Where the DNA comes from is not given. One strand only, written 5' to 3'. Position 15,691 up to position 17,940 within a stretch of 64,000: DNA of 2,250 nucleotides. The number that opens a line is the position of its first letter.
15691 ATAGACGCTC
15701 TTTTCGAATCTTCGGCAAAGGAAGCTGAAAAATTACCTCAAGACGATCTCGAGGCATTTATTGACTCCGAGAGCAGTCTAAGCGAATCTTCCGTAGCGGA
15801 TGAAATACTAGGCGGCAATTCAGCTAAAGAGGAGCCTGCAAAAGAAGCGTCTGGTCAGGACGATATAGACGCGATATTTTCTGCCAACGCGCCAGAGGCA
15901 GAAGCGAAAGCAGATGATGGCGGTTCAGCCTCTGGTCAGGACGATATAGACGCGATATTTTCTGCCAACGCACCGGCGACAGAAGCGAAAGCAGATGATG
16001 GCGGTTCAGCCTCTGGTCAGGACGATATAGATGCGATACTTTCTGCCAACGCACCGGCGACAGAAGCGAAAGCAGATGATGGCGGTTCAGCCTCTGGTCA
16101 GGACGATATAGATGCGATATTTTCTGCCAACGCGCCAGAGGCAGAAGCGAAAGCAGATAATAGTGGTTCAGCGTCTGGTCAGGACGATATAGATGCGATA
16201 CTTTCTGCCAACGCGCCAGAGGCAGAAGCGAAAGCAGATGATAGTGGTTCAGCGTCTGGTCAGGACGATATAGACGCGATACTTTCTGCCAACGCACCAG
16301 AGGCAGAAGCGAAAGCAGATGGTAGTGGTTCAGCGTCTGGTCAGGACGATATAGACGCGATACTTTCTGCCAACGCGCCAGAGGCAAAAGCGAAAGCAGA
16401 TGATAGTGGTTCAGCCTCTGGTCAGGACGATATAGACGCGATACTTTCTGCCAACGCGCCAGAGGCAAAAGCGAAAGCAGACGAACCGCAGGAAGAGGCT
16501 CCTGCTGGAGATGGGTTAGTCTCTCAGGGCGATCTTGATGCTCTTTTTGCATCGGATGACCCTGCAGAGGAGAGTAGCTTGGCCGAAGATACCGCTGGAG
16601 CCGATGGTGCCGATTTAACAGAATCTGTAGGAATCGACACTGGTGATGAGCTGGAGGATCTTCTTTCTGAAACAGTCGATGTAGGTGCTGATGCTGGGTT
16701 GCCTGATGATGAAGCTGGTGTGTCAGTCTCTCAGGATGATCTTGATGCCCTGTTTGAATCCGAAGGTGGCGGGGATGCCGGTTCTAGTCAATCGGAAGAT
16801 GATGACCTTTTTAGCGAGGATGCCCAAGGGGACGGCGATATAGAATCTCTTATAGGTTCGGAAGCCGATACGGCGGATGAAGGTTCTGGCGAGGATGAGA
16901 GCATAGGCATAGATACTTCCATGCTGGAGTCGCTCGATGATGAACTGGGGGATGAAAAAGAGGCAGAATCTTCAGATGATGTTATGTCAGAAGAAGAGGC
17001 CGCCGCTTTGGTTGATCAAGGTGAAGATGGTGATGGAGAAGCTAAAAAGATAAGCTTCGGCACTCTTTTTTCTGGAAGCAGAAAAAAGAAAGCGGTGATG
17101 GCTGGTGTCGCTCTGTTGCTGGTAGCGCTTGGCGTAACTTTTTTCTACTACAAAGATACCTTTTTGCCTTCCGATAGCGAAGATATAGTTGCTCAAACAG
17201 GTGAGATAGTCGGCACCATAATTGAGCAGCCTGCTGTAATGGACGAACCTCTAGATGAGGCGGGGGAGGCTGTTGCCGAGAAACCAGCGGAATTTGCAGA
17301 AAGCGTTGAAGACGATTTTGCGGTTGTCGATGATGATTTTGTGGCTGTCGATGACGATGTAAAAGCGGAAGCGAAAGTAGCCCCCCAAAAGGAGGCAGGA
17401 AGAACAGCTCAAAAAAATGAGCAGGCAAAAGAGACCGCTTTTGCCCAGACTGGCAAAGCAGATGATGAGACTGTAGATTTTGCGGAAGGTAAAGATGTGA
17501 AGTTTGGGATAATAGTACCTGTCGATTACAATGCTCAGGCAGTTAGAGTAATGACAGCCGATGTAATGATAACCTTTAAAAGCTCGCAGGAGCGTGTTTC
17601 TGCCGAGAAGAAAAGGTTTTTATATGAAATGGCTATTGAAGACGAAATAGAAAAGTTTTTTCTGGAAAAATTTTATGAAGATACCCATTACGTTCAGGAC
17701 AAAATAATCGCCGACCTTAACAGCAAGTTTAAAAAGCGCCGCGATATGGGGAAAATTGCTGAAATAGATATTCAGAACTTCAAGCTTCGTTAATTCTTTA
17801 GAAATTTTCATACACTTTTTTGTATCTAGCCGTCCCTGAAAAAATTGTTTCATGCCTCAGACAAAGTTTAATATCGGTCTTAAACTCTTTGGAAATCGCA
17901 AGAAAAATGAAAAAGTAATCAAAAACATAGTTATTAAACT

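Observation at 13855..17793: Giant hyper-acidic AgmX/MJ0042 zinc-ribbon scaffold protein with eight perfect 27-aa repeats and 14 or more copies of a D-[ILV]-[DE]-A-[LI]-[FL] peptide motif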

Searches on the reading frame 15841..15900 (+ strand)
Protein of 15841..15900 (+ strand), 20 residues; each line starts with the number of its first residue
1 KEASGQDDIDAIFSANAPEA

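Call 52: search_solved_structures(query=A2, max_evalue=10, show_alignments=5)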
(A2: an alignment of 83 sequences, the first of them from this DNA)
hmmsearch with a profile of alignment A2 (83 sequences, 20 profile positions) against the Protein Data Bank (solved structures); distinct sequences matched with E-value up to 10: 6.
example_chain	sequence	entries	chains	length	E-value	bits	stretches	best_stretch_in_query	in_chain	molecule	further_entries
2n5d_A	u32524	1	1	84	0.15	15.1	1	3-17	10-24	fusion protein of two PKS domains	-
9j4y_A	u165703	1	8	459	0.19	14.7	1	4-15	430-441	Aminotransferase, class III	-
9j2k_A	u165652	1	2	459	0.19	14.7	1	4-15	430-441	Aminotransferase, class III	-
2dng_A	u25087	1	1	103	0.95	12.6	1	5-13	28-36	Eukaryotic translation initiation factor 4H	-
2vzd_C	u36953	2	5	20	5.1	10.3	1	7-14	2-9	PAXILLIN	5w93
4edn_K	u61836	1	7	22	6.4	10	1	7-14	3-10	Paxillin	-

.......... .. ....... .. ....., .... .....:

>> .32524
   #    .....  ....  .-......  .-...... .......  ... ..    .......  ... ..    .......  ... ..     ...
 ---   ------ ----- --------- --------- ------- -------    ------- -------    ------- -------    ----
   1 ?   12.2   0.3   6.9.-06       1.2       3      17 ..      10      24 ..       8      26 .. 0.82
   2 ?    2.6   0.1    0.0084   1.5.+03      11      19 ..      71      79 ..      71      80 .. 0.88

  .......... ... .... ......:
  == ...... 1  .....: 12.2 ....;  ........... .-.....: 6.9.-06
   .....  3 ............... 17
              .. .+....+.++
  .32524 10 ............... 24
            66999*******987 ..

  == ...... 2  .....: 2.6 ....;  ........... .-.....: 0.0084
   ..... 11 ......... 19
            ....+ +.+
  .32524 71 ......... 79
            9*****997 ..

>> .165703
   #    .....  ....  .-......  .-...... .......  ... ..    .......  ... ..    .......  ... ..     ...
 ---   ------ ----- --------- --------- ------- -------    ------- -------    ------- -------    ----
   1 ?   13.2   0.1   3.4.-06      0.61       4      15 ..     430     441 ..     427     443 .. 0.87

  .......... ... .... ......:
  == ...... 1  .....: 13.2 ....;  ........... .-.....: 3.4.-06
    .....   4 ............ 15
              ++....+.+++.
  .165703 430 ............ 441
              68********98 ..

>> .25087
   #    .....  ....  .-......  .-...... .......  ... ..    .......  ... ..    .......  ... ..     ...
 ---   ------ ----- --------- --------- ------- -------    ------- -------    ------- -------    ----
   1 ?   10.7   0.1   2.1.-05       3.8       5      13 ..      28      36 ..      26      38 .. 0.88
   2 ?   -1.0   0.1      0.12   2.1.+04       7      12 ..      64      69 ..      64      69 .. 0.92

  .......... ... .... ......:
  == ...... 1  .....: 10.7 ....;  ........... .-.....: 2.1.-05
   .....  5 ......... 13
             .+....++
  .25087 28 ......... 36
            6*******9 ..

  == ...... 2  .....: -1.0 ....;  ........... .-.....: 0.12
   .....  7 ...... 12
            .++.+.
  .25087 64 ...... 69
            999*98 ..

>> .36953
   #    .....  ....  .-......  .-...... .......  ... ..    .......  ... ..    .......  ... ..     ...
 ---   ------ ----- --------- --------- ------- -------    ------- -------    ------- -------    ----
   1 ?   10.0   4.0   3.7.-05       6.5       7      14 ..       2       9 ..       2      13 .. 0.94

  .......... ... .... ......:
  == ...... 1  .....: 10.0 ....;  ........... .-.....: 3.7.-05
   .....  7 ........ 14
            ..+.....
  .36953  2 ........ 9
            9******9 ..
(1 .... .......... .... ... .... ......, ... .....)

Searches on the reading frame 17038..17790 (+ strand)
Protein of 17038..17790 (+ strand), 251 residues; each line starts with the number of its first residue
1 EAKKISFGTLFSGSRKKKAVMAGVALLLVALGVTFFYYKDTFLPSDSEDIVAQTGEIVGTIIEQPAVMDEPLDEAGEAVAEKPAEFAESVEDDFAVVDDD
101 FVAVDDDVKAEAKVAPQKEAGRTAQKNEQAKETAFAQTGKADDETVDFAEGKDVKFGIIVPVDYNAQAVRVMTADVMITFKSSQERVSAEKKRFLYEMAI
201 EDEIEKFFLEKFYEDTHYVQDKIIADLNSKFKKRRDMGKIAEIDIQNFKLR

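Call 8: search_protein_families(library=pfam, proteins=[window:17044-17790:+], max_evalue=10)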
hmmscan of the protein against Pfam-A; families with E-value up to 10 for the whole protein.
seq(249 aa): 2 families
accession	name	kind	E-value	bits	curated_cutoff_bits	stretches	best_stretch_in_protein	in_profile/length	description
PF13567.11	DUF4131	-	0.0079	16.3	31.6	1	9-65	22-79/165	Domain of unknown function (DUF4131)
PF08722.17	Tn7_TnsA-like_N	-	0.4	11.7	26.5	1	158-216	18-72/85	TnsA-like endonuclease N terminal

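Call 10: find_homologous_proteins(query=window:17044-17790:+, max_evalue=0.01)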
Query seq(249 aa): 1076 candidates shared short words with the query, none scored E <= 0.01.

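Call 21: predict_structure(protein=window:17038-17790:+)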
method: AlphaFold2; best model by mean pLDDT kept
length: 251 residues; sequences in the alignment: 1
mean_pLDDT: 48.8   pTM: 0.31
mean pLDDT of the five models: 48.8, 41.6, 39.6, 38.5, 34.3
residues with pLDDT >= 90: 0; 70-90: 35; 50-70: 58; < 50: 158
segments of 3 or more residues with pLDDT < 50: 1-3, 43-154, 156-176, 181-199
pLDDT, mean of each block of 10 residues (from residue 1): 52 69 78 72 46 37 35 37 39 37 37 34 36 35 37 46 40 48 42 48 62 55 72 66 58 49
secondary structure, 60 per line:
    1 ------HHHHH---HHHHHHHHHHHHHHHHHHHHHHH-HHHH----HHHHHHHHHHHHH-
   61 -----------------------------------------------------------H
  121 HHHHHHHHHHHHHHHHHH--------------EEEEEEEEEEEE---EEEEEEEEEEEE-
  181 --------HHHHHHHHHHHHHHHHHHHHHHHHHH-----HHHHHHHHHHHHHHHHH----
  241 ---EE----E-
elements in order: H7-11 H15-37 H39-42 H47-59 H120-138 E153-164 E168-179 H189-214 H220-236
